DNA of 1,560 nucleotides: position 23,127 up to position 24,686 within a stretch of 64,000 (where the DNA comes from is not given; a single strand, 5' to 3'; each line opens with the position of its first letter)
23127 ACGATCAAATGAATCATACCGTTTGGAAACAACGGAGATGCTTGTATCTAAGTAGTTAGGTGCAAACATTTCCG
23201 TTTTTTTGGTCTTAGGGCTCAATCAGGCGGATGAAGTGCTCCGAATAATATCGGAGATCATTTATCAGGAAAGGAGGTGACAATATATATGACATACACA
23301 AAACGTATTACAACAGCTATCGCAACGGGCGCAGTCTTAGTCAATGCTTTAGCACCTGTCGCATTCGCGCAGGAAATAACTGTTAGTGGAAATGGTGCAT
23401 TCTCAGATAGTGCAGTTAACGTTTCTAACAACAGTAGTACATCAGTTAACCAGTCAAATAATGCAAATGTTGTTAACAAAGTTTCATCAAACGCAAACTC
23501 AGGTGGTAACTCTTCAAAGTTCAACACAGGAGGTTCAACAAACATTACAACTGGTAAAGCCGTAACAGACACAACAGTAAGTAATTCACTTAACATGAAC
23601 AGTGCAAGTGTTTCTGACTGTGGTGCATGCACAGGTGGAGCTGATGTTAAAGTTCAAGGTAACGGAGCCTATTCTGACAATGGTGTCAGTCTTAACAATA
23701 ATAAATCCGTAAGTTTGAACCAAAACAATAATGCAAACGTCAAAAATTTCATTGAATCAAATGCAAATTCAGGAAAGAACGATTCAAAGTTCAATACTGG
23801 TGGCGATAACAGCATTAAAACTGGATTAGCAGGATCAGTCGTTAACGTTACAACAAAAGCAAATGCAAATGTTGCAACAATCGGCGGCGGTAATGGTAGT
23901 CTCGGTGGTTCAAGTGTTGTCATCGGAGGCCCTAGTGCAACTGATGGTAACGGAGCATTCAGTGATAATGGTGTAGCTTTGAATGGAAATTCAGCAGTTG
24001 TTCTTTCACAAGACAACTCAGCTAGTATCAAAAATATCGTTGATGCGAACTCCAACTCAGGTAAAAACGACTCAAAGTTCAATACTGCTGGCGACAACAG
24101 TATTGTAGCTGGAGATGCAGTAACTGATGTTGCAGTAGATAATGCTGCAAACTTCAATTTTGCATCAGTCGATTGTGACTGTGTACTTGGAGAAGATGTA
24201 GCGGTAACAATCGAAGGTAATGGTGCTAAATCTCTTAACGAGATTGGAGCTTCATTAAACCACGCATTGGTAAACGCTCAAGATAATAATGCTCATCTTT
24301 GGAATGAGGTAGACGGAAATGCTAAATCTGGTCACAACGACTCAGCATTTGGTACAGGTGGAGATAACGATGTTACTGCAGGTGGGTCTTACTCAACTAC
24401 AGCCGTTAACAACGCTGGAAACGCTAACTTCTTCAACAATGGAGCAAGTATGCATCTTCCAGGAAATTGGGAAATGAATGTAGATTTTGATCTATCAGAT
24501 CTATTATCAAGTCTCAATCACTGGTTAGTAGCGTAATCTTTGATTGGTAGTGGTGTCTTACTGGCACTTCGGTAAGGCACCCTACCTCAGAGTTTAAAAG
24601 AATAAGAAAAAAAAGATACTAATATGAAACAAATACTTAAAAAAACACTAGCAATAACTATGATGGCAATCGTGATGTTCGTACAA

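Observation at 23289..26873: Two tandem secreted proteins built from an unassigned Asn/Thr/Gly-rich ~80-aa repeat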

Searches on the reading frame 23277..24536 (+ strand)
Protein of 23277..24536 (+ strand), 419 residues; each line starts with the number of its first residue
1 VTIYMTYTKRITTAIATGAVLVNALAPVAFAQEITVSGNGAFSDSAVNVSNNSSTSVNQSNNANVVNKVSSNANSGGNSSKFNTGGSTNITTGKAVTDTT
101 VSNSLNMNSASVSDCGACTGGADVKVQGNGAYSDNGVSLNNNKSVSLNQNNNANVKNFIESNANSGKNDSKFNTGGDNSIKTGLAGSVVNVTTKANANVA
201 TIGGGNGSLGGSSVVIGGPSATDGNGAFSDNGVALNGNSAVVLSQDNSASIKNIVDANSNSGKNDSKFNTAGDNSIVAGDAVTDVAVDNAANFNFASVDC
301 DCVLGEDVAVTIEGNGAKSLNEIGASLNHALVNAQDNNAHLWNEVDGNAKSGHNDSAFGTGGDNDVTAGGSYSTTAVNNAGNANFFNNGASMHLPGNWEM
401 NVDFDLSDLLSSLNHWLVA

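Call 3: search_protein_families(library=pfam, proteins=[window:23277-24536:+], max_evalue=1)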
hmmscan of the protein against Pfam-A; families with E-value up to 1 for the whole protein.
window:23277-24536:+ (419 aa): 0 families

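Call 4: search_protein_families(library=ncbifam, proteins=[window:23277-24536:+], max_evalue=1)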
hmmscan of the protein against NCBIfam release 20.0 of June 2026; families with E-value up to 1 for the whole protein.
window:23277-24536:+ (419 aa): 1 family
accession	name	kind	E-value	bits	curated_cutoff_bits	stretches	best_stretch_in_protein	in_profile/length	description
NF000027.1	156720500_bleO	exception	0.15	12.4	275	0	330-368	38-76/134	bleomycin binding protein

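Call 6: search_solved_structures(query=window:23277-24536:+, max_evalue=1)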
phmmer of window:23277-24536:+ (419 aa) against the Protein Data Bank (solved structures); distinct sequences matched with E-value up to 1: 5.
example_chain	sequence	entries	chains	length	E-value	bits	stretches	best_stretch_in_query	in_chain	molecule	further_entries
2ain_A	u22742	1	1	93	0.08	15.4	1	198-252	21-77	Afadin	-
7qcr_A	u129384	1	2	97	0.088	15.3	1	198-252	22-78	Afadin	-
1xz9_A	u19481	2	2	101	0.093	15.2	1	198-252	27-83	Afadin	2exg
1t2m_A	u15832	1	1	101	0.1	15.1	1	198-252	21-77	AF-6 protein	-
3axa_A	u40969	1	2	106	0.1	15.1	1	198-252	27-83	Afadin, Nectin-3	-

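Call 8: find_homologous_proteins(query=window:23277-24536:+, max_evalue=0.001)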
Query window:23277-24536:+ (419 aa): 217 proteins with E <= 0.001 among 8000 candidates; the best 120 are listed.
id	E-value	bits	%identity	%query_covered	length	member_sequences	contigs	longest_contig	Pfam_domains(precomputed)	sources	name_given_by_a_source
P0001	1.2e-228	777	93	99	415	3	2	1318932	-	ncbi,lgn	-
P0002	1.5e-155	536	71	99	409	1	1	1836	-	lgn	-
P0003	9.8e-155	534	69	99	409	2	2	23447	-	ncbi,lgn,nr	ncbi:MAG: hypothetical protein H0W89_05215 [Candidatus Levybacteria bacterium]|nr:hypothetical prote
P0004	1.6e-154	533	69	99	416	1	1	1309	-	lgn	-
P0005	1.1e-153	530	69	99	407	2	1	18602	-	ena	-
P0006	5.6e-151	521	69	99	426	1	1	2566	-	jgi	jgi:hypothetical protein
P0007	3.0e-150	519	69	99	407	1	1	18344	-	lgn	-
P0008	1.9e-126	441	59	99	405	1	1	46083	-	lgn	-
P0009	1.1e-123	431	59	99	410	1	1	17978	-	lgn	-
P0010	2.3e-123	430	57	99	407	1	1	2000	-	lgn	-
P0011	1.6e-120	421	60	99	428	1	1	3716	-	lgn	-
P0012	2.6e-120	420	57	99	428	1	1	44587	-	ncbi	-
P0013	7.4e-120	419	54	98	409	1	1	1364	-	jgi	jgi:hypothetical protein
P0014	3.3e-119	417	59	99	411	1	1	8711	-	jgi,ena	-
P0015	8.3e-119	415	56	98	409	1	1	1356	-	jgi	jgi:hypothetical protein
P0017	1.3e-117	411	56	98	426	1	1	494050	-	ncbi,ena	-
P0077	1.2e-87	313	53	99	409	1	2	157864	-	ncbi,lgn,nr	ncbi:MAG TPA: hypothetical protein VLF93_07525 [Candidatus Saccharimonadales bacterium]|nr:hypotheti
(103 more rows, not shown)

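Call 17: find_encoding_contigs(protein=P0017, flank=8000, max_places=2)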
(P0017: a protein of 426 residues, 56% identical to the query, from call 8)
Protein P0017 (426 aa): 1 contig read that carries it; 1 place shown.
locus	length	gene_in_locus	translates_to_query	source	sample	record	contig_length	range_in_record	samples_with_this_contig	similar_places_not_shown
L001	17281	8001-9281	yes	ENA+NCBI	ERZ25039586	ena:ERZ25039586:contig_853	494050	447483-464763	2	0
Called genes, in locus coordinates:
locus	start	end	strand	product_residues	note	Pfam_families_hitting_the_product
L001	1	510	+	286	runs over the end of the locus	PF00497:SBP_bac_3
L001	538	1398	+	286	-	PF00497:SBP_bac_3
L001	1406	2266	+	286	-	PF00497:SBP_bac_3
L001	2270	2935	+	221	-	PF00528:BPD_transp_1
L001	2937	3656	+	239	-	PF00005:ABC_tran, PF13304:AAA_21 (faint)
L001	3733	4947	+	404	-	PF06925:MGDG_synth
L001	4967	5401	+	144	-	-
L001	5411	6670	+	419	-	PF13439:Glyco_transf_4, PF13477:Glyco_trans_4_2, PF13579:Glyco_trans_4_4, PF20706:GT4-conflict (weak), PF00534:Glycos_transf_1, PF13692:Glyco_trans_1_4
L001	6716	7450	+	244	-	-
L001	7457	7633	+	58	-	PF10055:DUF2292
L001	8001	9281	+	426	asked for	-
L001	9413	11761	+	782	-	-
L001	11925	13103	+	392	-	-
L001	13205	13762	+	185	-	PF04203:Sortase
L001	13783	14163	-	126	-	-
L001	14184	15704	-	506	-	-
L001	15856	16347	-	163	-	-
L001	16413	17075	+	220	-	PF00730:HhH-GPD, PF00633:HHH (weak)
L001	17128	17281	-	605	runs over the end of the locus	PF00009:GTP_EFTU, PF01926:MMR_HSR1 (weak), PF22042:EF-G_D2, PF03144:GTP_EFTU_D2, PF14492:EFG_III (weak), PF00679:EFG_C, PF21018:BipA_C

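Call 18: find_encoding_contigs(protein=P0077, flank=8000, max_places=2)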
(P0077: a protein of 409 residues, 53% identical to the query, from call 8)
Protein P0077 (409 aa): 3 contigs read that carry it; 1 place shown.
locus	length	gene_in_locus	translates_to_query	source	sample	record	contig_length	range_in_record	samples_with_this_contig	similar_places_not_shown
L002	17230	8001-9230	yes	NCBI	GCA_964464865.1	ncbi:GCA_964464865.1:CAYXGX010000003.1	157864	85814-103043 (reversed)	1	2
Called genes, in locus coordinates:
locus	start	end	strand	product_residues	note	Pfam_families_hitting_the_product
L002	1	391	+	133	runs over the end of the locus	PF00903:Glyoxalase, PF12681:Glyoxalase_2 (weak)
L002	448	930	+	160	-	-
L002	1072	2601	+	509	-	-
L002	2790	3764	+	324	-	PF00291:PALP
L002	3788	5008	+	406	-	PF01053:Cys_Met_Meta_PP, PF00155:Aminotran_1_2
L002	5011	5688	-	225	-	PF01323:DSBA, PF13462:Thioredoxin_4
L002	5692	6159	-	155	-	PF02600:DsbB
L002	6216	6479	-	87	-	PF09527:ATPase_gene1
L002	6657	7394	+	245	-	-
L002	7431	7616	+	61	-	PF10055:DUF2292 (weak)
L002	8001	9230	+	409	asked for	-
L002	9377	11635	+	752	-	-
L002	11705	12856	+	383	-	-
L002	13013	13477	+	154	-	PF04203:Sortase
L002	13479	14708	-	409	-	-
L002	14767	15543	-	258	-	PF00027:cNMP_binding (weak)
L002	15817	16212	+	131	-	-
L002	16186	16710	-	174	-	-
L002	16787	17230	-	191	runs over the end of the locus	-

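Call 19: predict_structure(alignment_id=A1)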
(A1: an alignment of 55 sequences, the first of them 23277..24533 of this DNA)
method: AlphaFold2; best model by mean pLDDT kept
length: 419 residues; sequences in the alignment: 55
mean_pLDDT: 60.8   pTM: 0.51
mean pLDDT of the five models: 60.8, 53.0, 48.5, 48.4, 46.8
residues with pLDDT >= 90: 0; 70-90: 144; 50-70: 166; < 50: 109
segments of 3 or more residues with pLDDT < 50: 1-34, 36-41, 43-45, 116-121, 128-131, 206-210, 218-227, 310-317, 390-406, 416-419
pLDDT, mean of each block of 10 residues (from residue 1): 28 33 35 45 49 59 66 76 75 81 66 51 49 53 63 73 80 77 84 69 52 50 48 57 67 79 76 80 78 63 51 46 54 64 75 69 76 75 56 36 45 47
secondary structure, 60 per line:
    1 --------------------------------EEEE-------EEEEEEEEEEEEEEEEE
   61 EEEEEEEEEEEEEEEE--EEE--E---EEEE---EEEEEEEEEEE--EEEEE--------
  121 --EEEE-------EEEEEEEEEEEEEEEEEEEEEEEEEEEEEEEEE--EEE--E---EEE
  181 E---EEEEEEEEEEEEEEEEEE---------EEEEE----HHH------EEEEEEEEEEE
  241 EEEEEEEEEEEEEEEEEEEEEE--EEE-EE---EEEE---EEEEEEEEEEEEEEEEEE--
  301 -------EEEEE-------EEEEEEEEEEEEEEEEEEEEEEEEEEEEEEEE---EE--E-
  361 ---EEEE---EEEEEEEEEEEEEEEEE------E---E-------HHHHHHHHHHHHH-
elements in order: E33-36 E44-76 E79-81 E88-91 E95-105 E108-112 E123-126 E134-166 E169-171 E178-181 E185-202 E212-216 E230-262 E265-267 E274-277 E281-298 E308-312 E320-351 E364-367 E371-387 H406-418

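Call 22: fold_search(model_id=the predicted structure, library=pdb)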
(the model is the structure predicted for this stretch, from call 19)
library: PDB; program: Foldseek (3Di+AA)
matches with E <= 10: 87; with E <= 0.001: 0
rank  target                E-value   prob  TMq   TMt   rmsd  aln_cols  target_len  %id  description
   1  9u4u_A                2.6e-02  0.15  0.10  0.22  33.9       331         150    9  Structure of the functional amyloid FapC from Pseudomonas sp.UK4 (released 2025-08-06)
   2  8c50_A                1.3e-01  0.01  0.04  0.05  41.2       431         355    9  Pontibacter korlensis curli subunit CsgA (released 2023-06-28)
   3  5ny0                  2.2e-01  0.01  0.04  0.05  42.0       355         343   10  L. reuters 100-23 SRRP (released 2018-03-21)
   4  7o7a_A                2.8e-01  0.01  0.05  0.05  42.7       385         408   11  Structure of the PL6 family alginate lyase Pedsa0632 from Pseudopedobacter saltans (released 2021-07-28)
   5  5awg_B                4.6e-01  0.01  0.04  0.05  40.0       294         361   10  Crystal structure of Hg-bound SufB-SufC-SufD complex from Escherichia coli (released 2015-11-11)
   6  7o7a_B                4.6e-01  0.01  0.04  0.04  42.5       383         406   11  Structure of the PL6 family alginate lyase Pedsa0632 from Pseudopedobacter saltans (released 2021-07-28)
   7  5awf_A                4.9e-01  0.01  0.06  0.07  40.8       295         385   11  Crystal structure of SufB-SufC-SufD complex from Escherichia coli (released 2015-11-11)
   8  5awf_E                5.9e-01  0.01  0.09  0.09  39.0       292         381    8  Crystal structure of SufB-SufC-SufD complex from Escherichia coli (released 2015-11-11)
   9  4yza_A                6.5e-01  0.01  0.04  0.07  41.6       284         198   12  C. bescii Family 3 pectate lyase double mutant K108A/Q111A in complex with trigalacturonic acid (released 2015-12-23)
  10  3zpp                  7.6e-01  0.00  0.04  0.04  40.8       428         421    7  Structure of the Streptococcus pneumoniae surface protein and adhesin PfbA (released 2013-05-29)
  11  3t9g_B                8.0e-01  0.01  0.05  0.08  42.1       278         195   14  The crystal structure of family 3 pectate lyase from Caldicellulosiruptor bescii (released 2012-05-09)
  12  5awf_B                8.4e-01  0.01  0.05  0.05  37.7       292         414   10  Crystal structure of SufB-SufC-SufD complex from Escherichia coli (released 2015-11-11)
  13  7xz8                  8.8e-01  0.00  0.04  0.04  42.9       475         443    9  Mutant (K141A) of the N-terminal domain of fucoidan lyase FdlA (released 2022-09-28)
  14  4kh3                  8.8e-01  0.00  0.04  0.03  48.2       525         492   10  Structure of a bacterial self-associating protein (released 2014-01-15)
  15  9h78_B                9.2e-01  0.00  0.05  0.06  40.9       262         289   11  [FeS] cluster-loaded SMS complex from M. jannaschii (released 2025-06-04)
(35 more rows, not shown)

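Call 32: search_protein_families(library=pfam, proteins=[L001:11925-13103:+, L002:11705-12856:+], max_evalue=0.01)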
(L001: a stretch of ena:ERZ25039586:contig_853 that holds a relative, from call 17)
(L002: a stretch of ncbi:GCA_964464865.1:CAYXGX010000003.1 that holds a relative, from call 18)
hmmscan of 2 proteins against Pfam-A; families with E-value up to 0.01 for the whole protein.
L001:11925-13103:+ (392 aa): 0 families

L002:11705-12856:+ (383 aa): 0 families
